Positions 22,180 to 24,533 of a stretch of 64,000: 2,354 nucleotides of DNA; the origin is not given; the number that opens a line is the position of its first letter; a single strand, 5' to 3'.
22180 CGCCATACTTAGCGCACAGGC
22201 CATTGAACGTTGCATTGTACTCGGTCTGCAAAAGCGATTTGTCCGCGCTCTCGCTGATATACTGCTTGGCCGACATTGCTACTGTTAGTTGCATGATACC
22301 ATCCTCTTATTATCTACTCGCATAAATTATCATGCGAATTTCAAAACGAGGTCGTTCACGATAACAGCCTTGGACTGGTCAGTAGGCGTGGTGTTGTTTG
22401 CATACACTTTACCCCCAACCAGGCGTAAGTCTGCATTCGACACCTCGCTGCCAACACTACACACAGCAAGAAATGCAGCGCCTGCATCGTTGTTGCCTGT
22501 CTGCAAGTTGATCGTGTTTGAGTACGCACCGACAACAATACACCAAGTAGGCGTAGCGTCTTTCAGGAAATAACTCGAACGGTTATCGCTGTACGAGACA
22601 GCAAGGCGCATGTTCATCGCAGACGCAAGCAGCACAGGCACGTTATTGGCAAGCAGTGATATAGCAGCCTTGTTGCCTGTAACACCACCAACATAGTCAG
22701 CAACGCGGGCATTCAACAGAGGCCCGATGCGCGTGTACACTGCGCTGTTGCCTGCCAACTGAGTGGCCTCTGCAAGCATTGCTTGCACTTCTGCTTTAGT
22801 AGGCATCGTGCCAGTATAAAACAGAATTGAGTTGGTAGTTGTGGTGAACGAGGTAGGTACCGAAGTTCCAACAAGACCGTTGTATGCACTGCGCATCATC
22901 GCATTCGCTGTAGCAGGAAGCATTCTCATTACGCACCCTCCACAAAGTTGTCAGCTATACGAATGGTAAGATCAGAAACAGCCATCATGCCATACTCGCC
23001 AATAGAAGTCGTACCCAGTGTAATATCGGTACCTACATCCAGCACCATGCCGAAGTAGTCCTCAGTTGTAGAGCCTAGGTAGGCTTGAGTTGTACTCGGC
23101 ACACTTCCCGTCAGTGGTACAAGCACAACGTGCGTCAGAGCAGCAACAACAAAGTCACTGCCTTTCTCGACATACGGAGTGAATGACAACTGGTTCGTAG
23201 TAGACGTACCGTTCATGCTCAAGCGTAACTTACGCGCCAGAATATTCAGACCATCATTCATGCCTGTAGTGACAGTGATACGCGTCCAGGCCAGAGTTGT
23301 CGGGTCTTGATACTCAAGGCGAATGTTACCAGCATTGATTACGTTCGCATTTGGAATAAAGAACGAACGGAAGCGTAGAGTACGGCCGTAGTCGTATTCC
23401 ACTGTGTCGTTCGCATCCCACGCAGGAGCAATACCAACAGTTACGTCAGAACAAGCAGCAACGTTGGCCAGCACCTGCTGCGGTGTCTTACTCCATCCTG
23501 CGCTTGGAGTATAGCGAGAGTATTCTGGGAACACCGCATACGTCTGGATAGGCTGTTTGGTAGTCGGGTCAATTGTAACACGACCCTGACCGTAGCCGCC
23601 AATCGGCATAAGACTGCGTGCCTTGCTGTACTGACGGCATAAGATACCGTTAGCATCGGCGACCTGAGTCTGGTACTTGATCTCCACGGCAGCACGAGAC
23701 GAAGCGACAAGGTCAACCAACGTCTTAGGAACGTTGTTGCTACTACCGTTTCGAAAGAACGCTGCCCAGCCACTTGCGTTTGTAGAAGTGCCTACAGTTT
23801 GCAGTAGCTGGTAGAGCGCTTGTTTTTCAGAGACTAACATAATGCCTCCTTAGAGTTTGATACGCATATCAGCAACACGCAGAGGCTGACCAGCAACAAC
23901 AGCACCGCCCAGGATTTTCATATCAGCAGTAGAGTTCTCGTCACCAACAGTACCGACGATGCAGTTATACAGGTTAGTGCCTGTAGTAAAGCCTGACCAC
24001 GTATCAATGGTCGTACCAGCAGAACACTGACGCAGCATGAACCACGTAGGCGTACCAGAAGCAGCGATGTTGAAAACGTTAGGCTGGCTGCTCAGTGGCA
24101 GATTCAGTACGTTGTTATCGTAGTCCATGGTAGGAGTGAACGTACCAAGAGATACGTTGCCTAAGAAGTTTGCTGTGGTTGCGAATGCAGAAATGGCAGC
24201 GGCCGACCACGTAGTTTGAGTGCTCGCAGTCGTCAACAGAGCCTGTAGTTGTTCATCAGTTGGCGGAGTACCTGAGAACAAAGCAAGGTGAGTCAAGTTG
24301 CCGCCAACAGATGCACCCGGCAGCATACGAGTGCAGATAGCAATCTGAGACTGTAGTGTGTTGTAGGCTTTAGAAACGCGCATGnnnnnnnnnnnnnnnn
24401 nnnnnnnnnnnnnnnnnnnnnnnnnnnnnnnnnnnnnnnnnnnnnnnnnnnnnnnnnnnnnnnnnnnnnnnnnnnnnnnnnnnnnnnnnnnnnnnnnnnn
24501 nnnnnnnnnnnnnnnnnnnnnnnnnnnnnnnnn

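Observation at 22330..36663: Array of about 15 paralogous virion genes with alternating long/short pairs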

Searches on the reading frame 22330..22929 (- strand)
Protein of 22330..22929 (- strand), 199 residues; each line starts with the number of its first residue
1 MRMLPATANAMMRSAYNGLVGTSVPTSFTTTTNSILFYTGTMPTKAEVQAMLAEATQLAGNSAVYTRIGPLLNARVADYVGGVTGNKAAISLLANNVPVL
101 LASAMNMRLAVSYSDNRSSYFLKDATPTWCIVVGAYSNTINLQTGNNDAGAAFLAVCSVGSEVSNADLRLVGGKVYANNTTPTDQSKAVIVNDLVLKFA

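Call 8: search_protein_families(library=pfam, max_evalue=1, proteins=[window:22330-22929:-])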
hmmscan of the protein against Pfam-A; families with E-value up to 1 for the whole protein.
window:22330-22929:- (199 aa): 0 families

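Call 10: search_protein_families(library=phrogs, max_evalue=0.01, proteins=[window:22330-22929:-])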
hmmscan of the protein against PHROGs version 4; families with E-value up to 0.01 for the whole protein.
window:22330-22929:- (199 aa): 1 family
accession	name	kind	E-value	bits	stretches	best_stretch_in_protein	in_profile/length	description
phrog_17152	-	unknown function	3.4e-26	93.1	1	1-198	1-181/181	-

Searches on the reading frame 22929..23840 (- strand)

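Call 8: search_protein_families(library=pfam, max_evalue=1, proteins=[window:22929-23840:-])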
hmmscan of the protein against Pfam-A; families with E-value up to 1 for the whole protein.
window:22929-23840:- (303 aa): 0 families

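Call 10: search_protein_families(library=phrogs, max_evalue=0.01, proteins=[window:22929-23840:-])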
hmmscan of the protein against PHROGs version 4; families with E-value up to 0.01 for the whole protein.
window:22929-23840:- (303 aa): 1 family
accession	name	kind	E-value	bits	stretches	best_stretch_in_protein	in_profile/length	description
phrog_30594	-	unknown function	7.2e-72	243.3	1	1-298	1-290/295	-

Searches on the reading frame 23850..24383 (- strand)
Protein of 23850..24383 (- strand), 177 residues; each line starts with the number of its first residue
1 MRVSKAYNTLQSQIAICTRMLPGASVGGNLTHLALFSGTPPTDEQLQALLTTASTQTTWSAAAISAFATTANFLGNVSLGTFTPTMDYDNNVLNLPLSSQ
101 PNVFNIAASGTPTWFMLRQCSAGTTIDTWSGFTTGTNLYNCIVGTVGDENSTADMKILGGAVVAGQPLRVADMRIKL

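Call 8: search_protein_families(library=pfam, max_evalue=1, proteins=[window:23850-24383:-])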
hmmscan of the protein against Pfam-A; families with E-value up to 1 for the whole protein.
window:23850-24383:- (177 aa): 1 family
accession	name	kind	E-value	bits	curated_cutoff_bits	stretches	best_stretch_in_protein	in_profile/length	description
PF16844.10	DIMCO_N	-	0.12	13.2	36.7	1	14-52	9-47/91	Dinitrogenase iron-molybdenum cofactor, N-terminal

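Call 10: search_protein_families(library=phrogs, max_evalue=0.01, proteins=[window:23850-24383:-])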
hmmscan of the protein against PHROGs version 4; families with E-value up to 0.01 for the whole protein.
window:23850-24383:- (177 aa): 1 family
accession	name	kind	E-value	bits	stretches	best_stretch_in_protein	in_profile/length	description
phrog_17152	-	unknown function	9.5e-52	176.4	1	1-177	1-179/181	-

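Call 17: search_dna_similar(query=window:23850-24383:-, collection=phages, mode=protein, max_rows=60, max_evalue=0.001, rows=spread)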
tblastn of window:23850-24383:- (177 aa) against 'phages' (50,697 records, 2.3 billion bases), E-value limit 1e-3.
Records with a match: 56; places in all: 114; records where one place covers at least 80% of the query: 47.
Best place of each record, by identity: 90-95% 2; 60-80% 16; <60% 38.
By first word of the organism name: Erwinia 47; Dickeya 8; Yersinia 1.
By host as written in the record: Erwinia amylovora 43; Dickeya solani MK10 6; Erwinia amylovora strain phiEa100 ATCC 29780 2; Erwinia amylovora 1/79 2; Dickeya solani 2; Yersinia enterocolitica serotype O:9 1.
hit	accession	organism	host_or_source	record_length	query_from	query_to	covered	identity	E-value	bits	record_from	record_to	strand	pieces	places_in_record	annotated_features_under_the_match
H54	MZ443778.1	Erwinia phage pEa_SNUABM_30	Erwinia amylovora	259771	1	177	100%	91.5%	1e-85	279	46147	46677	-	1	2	hypothetical protein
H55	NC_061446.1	Erwinia phage pEa_SNUABM_30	Erwinia amylovora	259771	1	177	100%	91.5%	1e-85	279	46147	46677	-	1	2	hypothetical protein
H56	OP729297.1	Erwinia phage vB_Ea_2910A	Erwinia amylovora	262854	1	177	100%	72.9%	2e-70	236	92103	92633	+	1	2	hypothetical protein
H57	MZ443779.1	Erwinia phage pEa_SNUABM_33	Erwinia amylovora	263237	1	177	100%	72.9%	2e-70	236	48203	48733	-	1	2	hypothetical protein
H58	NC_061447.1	Erwinia phage pEa_SNUABM_33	Erwinia amylovora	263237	1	177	100%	72.9%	2e-70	236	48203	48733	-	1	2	hypothetical protein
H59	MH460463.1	Dickeya phage vB_DsoM_AD1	Dickeya solani MK10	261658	1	177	100%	72.9%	1e-69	233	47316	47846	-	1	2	hypothetical protein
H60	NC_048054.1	Dickeya phage vB_DsoM_AD1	Dickeya solani MK10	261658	1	177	100%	72.9%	1e-69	233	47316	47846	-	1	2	hypothetical protein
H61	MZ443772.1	Erwinia phage pEa_SNUABM_23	Erwinia amylovora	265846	1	177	100%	62.7%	1e-58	202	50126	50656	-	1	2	hypothetical protein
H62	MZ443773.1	Erwinia phage pEa_SNUABM_31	Erwinia amylovora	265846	1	177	100%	62.7%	1e-58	202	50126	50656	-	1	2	hypothetical protein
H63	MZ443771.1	Erwinia phage pEa_SNUABM_20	Erwinia amylovora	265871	1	177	100%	62.7%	1e-58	202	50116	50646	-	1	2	hypothetical protein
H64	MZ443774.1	Erwinia phage pEa_SNUABM_32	Erwinia amylovora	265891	1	177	100%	62.7%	1e-58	202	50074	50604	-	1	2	hypothetical protein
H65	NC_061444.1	Erwinia phage pEa_SNUABM_32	Erwinia amylovora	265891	1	177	100%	62.7%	1e-58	202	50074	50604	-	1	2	hypothetical protein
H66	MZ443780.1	Erwinia phage pEa_SNUABM_40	Erwinia amylovora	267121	1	177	100%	62.7%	1e-58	202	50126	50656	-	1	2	hypothetical protein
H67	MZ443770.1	Erwinia phage pEa_SNUABM_3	Erwinia amylovora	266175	1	177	100%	62.7%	4e-58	201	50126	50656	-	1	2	hypothetical protein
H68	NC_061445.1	Erwinia phage pEa_SNUABM_3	Erwinia amylovora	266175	1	177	100%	62.7%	4e-58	201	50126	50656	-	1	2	hypothetical protein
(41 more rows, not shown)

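Call 36: find_homologous_proteins(query=window:23850-24383:-, max_evalue=0.001)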
Query window:23850-24383:- (177 aa): 38 proteins with E <= 0.001 among 301 candidates. Only proteins of 97 to 310 residues were searched: fused or split forms outside these lengths cannot appear, so this answer is no evidence that the protein stands alone or is whole; find_related_loci, which searches DNA, has no such limit.
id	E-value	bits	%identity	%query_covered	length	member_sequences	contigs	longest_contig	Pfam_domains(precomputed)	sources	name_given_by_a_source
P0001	4.0e-100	351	91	100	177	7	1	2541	-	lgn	-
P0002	7.9e-82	291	72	100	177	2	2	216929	-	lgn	-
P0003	4.3e-81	289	72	100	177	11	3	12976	-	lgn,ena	-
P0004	4.3e-79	282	71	100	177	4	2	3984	-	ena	-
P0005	2.3e-68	247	63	100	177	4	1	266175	-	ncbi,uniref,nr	ncbi:hypothetical protein pEaSNUABM3_00081 [Erwinia phage pEa_SNUABM_3]|uniref:Uncharacterized prote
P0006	2.4e-67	244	64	100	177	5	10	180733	-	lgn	-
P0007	2.4e-65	237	62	100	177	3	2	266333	-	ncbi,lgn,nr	ncbi:hypothetical protein D5P86_00900 [Salmonella enterica subsp. enterica serovar Infantis]|nr:hypo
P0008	4.1e-65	237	63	100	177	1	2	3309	-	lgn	-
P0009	1.3e-62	228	60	100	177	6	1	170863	-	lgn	-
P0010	2.8e-60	221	61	99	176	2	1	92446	-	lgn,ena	-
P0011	2.9e-60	221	60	99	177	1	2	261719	-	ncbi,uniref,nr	ncbi:hypothetical protein pEaSNUABM35_00075 [Erwinia phage pEa_SNUABM_35]|uniref:Uncharacterized pro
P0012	3.3e-60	221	59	100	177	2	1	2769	-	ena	-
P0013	6.5e-59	216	56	100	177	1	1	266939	-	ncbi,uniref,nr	ncbi:hypothetical protein MPK71_gp082 [Erwinia phage pEa_SNUABM_1]|uniref:Uncharacterized protein n=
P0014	7.0e-59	216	58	99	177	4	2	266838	-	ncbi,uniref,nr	ncbi:hypothetical protein MPK64_gp081 [Erwinia phage pEa_SNUABM_16]|uniref:Uncharacterized protein n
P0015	2.6e-58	215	60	100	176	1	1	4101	-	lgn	-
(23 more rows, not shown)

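Call 43: search_solved_structures(query=A1, max_evalue=10)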
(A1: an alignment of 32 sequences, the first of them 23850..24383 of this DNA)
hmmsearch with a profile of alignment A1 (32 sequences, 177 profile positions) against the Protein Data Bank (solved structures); distinct sequences matched with E-value up to 10: 2.
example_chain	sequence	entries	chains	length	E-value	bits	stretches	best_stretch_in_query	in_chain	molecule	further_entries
6up7_R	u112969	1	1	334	0.53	13.3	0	140-164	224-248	Neurotensin receptor type 1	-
2mjg_A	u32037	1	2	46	0.71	12.9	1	140-166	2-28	Transition state regulatory protein AbrB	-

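Call 46: predict_structure(alignment_id=A1)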
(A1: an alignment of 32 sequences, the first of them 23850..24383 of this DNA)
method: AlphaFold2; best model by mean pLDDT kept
length: 177 residues; sequences in the alignment: 32
mean_pLDDT: 87.3   pTM: 0.82
mean pLDDT of the five models: 87.3, 85.2, 81.4, 81.1, 79.5
residues with pLDDT >= 90: 92; 70-90: 76; 50-70: 8; < 50: 1
segments of 3 or more residues with pLDDT < 50: none
pLDDT, mean of each block of 10 residues (from residue 1): 71 83 92 95 86 73 93 95 92 90 93 93 91 88 85 75 90 86
secondary structure, 60 per line:
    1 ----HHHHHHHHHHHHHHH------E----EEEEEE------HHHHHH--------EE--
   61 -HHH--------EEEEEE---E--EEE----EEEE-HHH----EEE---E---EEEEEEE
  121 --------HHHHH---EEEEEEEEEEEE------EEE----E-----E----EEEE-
elements in order: H5-19 E31-36 H43-48 E73-78 E85-87 E92-95 E104-106 E114-120 H129-133 E137-148 E155-157 E173-176

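Call 50: fold_search(model_id=the predicted structure, library=pdb)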
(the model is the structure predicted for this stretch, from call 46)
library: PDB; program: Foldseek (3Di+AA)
matches with E <= 10: 500; with E <= 0.001: 1
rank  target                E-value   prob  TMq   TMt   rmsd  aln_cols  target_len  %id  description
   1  9rkv_A                5.6e-05  1.00  0.46  0.56   8.0       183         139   14  Agrobacterium phage 7-7-1 tail fibers (released 2025-12-10)
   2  8sio_A                1.2e-01  0.41  0.29  0.18  12.9       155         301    7  Crystal structure of PRMT3 with YD1-66 (released 2024-04-17)
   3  6hhk_A                1.3e-01  0.21  0.29  0.29  13.4       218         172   12  Structure of gp105 of Listeria bacteriophage A511 (released 2019-01-23)
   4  6hhk_B                1.5e-01  0.16  0.28  0.27  13.6       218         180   11  Structure of gp105 of Listeria bacteriophage A511 (released 2019-01-23)
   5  4hsg                  1.8e-01  0.20  0.24  0.15  17.1       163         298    8  Crystal structure of human PRMT3 in complex with an allosteric inhibitor (PRMT3- KTD) (released 2012-12-05)
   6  3smq                  1.9e-01  0.38  0.30  0.19  12.8       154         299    7  Crystal structure of protein arginine methyltransferase 3 (released 2011-08-31)
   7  4qqn                  2.2e-01  0.21  0.28  0.18  16.3       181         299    9  Protein arginine methyltransferase 3 in complex with compound MTV044246 (released 2014-09-17)
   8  8g2g_A                2.7e-01  0.28  0.30  0.18  12.6       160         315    6  Crystal structure of PRMT3 with compound YD1113 (released 2023-04-26)
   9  9fko_A                2.7e-01  0.21  0.32  0.33  10.3       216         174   10  Arm segment of bacteriophage phi812 (released 2025-06-18)
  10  6hhk_C                2.9e-01  0.15  0.28  0.29  13.6       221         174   11  Structure of gp105 of Listeria bacteriophage A511 (released 2019-01-23)
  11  9euj_H                3.4e-01  0.18  0.31  0.31  10.7       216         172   11  Cryo-EM structure of Staphylococcus aureus bacteriophage phi812 baseplate in the post-contraction state - sheath initi (released 2025-04-09)
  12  1mm4_MODEL_1_A        3.6e-01  0.03  0.13  0.13  18.7       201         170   11  Solution NMR structure of the outer membrane enzyme PagP in DPC micelles (released 2002-09-13)
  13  8g2f                  3.6e-01  0.10  0.20  0.13  16.2       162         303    7  Crystal Structure of PRMT3 with Compound II710 (released 2023-05-10)
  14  8pjd                  4.0e-01  0.10  0.21  0.13  11.4       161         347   15  Crystal Structure of Mus musculus Protein Arginine Methyltransferase 2 94-445 (released 2024-07-10)
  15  9euf_b                4.0e-01  0.20  0.31  0.31   9.6       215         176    9  Cryo-EM structure of Staphylococcus aureus bacteriophage phi812 baseplate in the pre-contraction state - complete (released 2025-04-09)
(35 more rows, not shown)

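Call 56: fold_search(model_id=the predicted structure, library=viral)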
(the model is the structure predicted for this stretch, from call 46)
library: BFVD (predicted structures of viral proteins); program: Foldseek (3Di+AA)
matches with E <= 10: 500; with E <= 0.001: 12
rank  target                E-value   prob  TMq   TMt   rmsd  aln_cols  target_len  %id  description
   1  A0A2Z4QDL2            3.2e-15  1.00  0.84  0.87   2.9       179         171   27  Uncharacterized protein [Erwinia phage vB_EamM_Alexandra]
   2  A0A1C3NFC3            3.1e-10  1.00  0.70  0.70   4.0       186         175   25  (no name in the UniProt tables at hand)
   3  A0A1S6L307            4.1e-10  1.00  0.72  0.62   5.4       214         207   28  Uncharacterized protein [Erwinia phage vB_EamM_Yoloswag]
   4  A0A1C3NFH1            5.0e-08  1.00  0.57  0.65   4.5       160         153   22  (no name in the UniProt tables at hand)
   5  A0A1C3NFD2            3.8e-07  1.00  0.62  0.61   3.7       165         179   24  (no name in the UniProt tables at hand)
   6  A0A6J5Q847            1.3e-06  1.00  0.52  0.51   5.6       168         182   23  Uncharacterized protein [uncultured Caudovirales phage]
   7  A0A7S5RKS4            5.1e-06  1.00  0.51  0.62   5.8       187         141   19  (no name in the UniProt tables at hand)
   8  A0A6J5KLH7            1.9e-05  1.00  0.49  0.64   5.6       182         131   19  Uncharacterized protein [uncultured Caudovirales phage]
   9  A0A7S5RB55            2.0e-04  1.00  0.40  0.42   9.3       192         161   19  (no name in the UniProt tables at hand)
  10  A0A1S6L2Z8            2.5e-04  1.00  0.47  0.45   5.5       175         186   16  Uncharacterized protein [Erwinia phage vB_EamM_Yoloswag]
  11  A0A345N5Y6            2.7e-04  1.00  0.52  0.66   5.6       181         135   13  (no name in the UniProt tables at hand)
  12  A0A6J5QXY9            5.9e-04  1.00  0.50  0.34  17.8       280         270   13  Uncharacterized protein [uncultured Caudovirales phage]
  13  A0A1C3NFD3            2.3e-03  1.00  0.51  0.59   6.1       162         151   17  (no name in the UniProt tables at hand)
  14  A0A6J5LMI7            3.8e-03  1.00  0.36  0.48   8.7       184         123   15  Uncharacterized protein [uncultured Caudovirales phage]
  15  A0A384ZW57            1.2e-02  0.98  0.45  0.41   6.2       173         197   12  Uncharacterized protein [Dickeya phage vB_DsoM_JA13]
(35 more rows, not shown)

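Call 71: search_protein_representatives(alignment_id=A1)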
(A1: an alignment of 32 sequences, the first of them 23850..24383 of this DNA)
Query: 32 sequences, 177 profile positions. Proteins with E-value up to 0.001 (for the whole library): 151; up to 1e-10: 56; up to 1e-30: 8. The best 150 are listed.
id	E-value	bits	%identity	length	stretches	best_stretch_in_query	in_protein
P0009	1.5e-76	272.4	-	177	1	1-177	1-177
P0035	6.2e-72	257.4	-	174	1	1-177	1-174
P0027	1.1e-66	240.3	-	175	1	1-177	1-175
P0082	2.0e-41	158.0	-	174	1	1-177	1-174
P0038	9.3e-40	152.6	-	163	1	1-177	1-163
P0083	8.2e-37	143.0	-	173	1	14-177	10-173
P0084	6.6e-33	130.3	-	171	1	12-177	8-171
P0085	5.9e-32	127.2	-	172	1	7-177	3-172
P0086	4.6e-28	114.5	-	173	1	8-177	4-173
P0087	1.2e-27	113.2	-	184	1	27-177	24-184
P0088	1.8e-27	112.6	-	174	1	7-176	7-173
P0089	3.7e-25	105.1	-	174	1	8-177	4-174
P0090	9.5e-25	103.7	-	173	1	16-177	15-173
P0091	1.5e-24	103.1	-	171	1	1-176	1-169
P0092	1.6e-22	96.5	-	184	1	1-177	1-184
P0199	5.9e-05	39.2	-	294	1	99-175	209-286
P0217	3.7e-04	36.7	-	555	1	96-177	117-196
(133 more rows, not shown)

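Call 73: find_encoding_contigs(protein=P0217, flank=10000, max_places=3)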
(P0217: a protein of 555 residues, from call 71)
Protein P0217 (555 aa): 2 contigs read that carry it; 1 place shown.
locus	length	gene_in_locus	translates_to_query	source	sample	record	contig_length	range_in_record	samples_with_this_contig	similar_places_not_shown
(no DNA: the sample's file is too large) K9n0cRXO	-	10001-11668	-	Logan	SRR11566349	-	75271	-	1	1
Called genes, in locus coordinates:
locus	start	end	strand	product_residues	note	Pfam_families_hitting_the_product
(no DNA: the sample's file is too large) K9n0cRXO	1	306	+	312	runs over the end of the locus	-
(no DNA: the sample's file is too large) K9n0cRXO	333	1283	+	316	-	-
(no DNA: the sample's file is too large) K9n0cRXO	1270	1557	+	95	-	-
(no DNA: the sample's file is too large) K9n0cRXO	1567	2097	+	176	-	-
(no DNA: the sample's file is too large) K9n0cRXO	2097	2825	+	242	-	-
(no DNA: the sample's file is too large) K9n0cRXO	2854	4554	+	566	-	-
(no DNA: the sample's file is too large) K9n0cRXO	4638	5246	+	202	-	-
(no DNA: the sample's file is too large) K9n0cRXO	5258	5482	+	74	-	-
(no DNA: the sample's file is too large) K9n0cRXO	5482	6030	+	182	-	-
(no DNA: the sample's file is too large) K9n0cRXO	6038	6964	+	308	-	-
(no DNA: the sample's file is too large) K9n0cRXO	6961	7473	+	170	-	-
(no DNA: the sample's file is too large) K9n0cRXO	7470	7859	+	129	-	-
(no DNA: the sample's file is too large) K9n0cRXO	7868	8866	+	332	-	-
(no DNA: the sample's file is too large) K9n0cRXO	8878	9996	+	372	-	-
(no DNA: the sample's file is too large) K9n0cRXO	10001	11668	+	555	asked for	PF00754:F5_F8_type_C (faint), PF22633:F5_F8_type_C_2 (faint)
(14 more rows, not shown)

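Call 74: find_encoding_contigs(protein=P0199, flank=10000, max_places=3)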
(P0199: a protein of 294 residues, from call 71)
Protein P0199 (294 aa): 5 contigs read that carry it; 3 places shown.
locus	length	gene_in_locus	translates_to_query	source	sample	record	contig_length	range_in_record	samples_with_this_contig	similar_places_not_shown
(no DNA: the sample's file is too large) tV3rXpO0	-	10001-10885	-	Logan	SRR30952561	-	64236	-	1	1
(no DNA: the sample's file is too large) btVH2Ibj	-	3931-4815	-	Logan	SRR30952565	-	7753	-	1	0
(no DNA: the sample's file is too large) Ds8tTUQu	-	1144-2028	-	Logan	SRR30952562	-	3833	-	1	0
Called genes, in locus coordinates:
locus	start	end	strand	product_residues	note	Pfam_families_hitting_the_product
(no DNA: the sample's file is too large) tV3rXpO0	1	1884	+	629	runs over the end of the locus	PF02867:Ribonuc_red_lgC (faint), PF21995:RNR-II_ins_dom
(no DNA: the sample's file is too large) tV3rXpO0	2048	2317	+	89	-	PF00462:Glutaredoxin, PF05768:Glrx-like (weak), PF13417:GST_N_3 (weak)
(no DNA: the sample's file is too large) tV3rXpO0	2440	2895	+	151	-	-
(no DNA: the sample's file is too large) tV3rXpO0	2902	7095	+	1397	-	PF12789:PTR (weak)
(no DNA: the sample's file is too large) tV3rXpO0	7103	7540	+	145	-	PF16778:Phage_tail_APC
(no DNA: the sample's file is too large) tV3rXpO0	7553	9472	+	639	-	PF12789:PTR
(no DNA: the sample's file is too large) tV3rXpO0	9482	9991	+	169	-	-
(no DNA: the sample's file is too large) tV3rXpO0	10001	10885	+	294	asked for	-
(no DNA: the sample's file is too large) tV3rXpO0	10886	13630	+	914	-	PF00801:PKD, PF18911:PKD_4, PF00801:PKD, PF18911:PKD_4 (weak)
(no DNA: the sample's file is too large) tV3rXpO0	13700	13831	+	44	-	?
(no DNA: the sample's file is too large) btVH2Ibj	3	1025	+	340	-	?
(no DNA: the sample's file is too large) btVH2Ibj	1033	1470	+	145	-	PF16778:Phage_tail_APC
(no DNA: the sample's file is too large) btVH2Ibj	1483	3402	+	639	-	PF12789:PTR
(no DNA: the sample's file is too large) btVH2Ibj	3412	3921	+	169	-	-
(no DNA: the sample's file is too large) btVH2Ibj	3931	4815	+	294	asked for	-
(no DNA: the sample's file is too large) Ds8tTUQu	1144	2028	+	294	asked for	-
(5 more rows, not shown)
